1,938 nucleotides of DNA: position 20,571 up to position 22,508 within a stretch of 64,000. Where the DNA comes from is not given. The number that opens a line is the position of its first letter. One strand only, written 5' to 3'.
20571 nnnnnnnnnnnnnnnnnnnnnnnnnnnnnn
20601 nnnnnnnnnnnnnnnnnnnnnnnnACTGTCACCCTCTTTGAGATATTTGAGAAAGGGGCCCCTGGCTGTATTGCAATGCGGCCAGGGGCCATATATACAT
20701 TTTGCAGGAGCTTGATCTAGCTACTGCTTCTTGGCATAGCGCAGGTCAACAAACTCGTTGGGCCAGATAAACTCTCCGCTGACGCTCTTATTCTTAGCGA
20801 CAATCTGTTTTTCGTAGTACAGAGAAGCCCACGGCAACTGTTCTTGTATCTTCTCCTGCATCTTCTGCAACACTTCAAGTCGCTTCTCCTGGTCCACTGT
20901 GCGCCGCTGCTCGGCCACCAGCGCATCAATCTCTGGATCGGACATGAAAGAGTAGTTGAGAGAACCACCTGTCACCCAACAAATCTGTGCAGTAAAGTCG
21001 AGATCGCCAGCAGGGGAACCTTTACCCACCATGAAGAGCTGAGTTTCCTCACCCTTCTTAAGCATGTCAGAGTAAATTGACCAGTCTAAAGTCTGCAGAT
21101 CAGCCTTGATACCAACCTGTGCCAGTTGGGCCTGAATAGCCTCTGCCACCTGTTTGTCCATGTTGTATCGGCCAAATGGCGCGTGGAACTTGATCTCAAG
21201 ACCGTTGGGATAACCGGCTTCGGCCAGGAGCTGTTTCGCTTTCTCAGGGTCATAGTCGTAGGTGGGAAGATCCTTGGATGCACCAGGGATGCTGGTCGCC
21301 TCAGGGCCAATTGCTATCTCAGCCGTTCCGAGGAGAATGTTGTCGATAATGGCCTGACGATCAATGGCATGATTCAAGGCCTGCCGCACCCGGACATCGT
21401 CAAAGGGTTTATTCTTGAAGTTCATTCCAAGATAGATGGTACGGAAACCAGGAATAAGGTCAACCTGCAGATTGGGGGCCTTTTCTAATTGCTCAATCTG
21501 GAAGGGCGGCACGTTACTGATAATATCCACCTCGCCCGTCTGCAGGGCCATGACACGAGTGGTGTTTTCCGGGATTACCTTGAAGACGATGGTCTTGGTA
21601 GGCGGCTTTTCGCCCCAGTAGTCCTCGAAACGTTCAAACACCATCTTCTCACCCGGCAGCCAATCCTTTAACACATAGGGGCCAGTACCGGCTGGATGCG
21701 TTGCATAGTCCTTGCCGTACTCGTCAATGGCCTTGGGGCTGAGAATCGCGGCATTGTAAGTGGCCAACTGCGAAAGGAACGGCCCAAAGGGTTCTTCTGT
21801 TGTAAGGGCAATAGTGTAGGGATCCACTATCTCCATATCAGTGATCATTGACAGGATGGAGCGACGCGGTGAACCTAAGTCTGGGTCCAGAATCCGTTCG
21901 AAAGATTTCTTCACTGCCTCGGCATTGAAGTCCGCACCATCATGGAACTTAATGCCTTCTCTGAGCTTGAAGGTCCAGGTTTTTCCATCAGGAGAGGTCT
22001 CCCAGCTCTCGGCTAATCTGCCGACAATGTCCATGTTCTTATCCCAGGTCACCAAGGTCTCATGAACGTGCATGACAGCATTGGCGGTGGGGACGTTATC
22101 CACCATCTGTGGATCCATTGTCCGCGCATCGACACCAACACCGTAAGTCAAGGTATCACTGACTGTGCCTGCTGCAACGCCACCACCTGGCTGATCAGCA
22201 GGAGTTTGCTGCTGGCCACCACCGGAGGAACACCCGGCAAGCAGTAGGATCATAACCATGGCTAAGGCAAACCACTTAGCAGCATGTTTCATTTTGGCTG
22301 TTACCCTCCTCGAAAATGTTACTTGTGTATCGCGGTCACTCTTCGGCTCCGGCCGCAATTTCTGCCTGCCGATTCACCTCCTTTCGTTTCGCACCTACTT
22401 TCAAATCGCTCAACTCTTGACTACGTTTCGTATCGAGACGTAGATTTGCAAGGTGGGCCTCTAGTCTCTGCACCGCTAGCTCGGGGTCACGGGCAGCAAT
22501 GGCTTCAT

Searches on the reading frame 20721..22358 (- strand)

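Call 75: search_protein_families(library=pfam, proteins=[window:20721-22358:-], max_evalue=0.00001)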
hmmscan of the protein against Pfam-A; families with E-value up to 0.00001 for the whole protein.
window:20721-22358:- (545 aa): 1 family
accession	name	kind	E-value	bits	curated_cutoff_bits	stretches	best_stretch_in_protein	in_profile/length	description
PF00496.27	SBP_bac_5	-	1.3e-114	383.6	32.4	1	111-454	2-354/368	Bacterial extracellular solute-binding proteins, family 5 Middle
